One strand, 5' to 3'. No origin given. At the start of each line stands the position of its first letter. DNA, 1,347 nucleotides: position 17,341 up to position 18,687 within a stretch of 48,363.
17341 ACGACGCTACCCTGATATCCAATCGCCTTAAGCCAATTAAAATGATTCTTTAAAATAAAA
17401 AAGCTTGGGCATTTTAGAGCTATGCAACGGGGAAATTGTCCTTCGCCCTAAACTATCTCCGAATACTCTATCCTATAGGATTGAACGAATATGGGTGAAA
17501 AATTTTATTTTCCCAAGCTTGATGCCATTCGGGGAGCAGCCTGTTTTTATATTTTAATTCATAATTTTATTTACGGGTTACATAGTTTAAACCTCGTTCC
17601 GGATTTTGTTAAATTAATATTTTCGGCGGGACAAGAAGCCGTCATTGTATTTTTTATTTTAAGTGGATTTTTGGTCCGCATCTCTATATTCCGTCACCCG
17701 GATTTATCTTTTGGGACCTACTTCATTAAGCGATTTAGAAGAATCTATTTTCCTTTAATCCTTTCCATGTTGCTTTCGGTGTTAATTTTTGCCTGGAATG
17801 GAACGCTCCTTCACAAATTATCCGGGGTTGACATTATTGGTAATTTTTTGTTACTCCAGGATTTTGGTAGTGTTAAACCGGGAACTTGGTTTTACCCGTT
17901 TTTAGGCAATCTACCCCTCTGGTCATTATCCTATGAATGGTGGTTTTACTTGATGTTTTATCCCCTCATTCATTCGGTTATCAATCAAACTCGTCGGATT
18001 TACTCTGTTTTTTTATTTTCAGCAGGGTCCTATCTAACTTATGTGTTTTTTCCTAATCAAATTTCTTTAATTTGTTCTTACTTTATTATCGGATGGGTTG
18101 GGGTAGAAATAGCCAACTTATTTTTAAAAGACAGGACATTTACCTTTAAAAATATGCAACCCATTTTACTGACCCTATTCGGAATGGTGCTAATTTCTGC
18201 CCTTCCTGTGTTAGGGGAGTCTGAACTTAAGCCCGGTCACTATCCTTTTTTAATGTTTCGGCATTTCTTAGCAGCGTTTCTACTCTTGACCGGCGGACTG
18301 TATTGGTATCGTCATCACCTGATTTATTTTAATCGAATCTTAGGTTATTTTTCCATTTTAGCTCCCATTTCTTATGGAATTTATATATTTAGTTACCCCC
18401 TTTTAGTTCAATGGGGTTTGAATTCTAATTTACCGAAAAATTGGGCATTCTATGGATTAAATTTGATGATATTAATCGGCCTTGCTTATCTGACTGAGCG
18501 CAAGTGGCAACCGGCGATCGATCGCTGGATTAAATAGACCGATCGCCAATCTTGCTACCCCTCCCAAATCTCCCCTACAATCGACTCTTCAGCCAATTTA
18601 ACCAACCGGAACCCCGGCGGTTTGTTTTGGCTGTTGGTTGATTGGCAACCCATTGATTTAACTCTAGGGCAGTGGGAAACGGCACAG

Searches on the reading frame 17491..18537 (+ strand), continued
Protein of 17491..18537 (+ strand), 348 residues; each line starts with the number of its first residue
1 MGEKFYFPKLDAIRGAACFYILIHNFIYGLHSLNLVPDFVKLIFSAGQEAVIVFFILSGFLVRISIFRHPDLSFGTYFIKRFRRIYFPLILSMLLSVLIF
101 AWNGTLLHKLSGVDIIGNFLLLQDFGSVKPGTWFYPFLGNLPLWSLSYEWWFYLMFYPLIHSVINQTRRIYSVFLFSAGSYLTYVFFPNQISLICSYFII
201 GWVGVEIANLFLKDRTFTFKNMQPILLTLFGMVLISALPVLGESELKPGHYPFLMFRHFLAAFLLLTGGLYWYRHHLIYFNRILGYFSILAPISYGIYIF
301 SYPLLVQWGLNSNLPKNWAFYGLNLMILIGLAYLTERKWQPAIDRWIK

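Call 53: find_encoding_contigs(protein=P0224, flank=6000, max_places=1)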
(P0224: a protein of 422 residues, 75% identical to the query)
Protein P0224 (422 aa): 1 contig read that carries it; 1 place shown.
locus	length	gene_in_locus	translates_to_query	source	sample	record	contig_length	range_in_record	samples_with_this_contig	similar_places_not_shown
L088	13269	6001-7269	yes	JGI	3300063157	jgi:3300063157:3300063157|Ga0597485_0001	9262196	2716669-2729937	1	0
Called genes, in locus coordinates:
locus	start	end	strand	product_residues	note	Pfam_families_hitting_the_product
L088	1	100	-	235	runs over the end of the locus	PF00005:ABC_tran, PF13304:AAA_21 (faint)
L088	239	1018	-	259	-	PF00005:ABC_tran, PF13304:AAA_21 (faint), PF12399:BCA_ABC_TP_C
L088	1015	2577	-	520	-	PF02653:BPD_transp_2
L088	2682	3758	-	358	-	PF02653:BPD_transp_2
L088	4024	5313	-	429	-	PF13458:Peripla_BP_6, PF13433:Peripla_BP_5, PF01094:ANF_receptor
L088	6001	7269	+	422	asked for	PF13439:Glyco_transf_4, PF13579:Glyco_trans_4_4, PF20706:GT4-conflict, PF00534:Glycos_transf_1, PF13692:Glyco_trans_1_4, PF13524:Glyco_trans_1_2 (weak)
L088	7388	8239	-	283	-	PF21088:MS_channel_1st, PF00924:MS_channel_2nd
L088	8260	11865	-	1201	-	PF14516:AAA_35, PF23381:Beta-prop_IFT122_1st, PF23414:Beta-prop_EML_2, PF24796:WDR55, PF24814:WD40_Prp19, PF24817:WD40_WDHD1_1st, PF25171:Beta-prop_WDR36-Utp21_1st, PF25172:Beta-prop_WDR3_2nd, +147 more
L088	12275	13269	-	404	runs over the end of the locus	PF01168:Ala_racemase_N, PF00842:Ala_racemase_C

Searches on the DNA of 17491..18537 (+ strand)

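Call 54: search_rna_families(source=L012, start=12200, end=14900, threshold=evalue, max_evalue=1)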
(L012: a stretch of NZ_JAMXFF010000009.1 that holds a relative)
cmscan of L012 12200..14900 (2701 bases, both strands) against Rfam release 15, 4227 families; matches with E-value up to 1: 5.
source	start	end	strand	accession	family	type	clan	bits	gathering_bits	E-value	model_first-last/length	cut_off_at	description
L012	14625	14678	-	RF04351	Plastid-psbl-rps4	Cis-reg;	-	65.2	68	3.5e-13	1-53/53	no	Plastid-psbl-rps4 3UTR RNA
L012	14590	14678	+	RF00005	tRNA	Gene; tRNA;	CL00001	63.5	29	8.2e-13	1-71/71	no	tRNA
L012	12275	12449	-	RF02501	Atu_C7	Gene; sRNA;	-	25.5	45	0.0029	1-157/157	no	Rhizobiales sRNA Atu_C7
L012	12364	12406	+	RF00767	mir-150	Gene; miRNA;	-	22.6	55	0.19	1-82/82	no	mir-150 microRNA precursor family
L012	14284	14445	+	RF02695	NrsZ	Gene; sRNA;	-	16.6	76.9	0.19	1-236/236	no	Nitrogen regulated small RNA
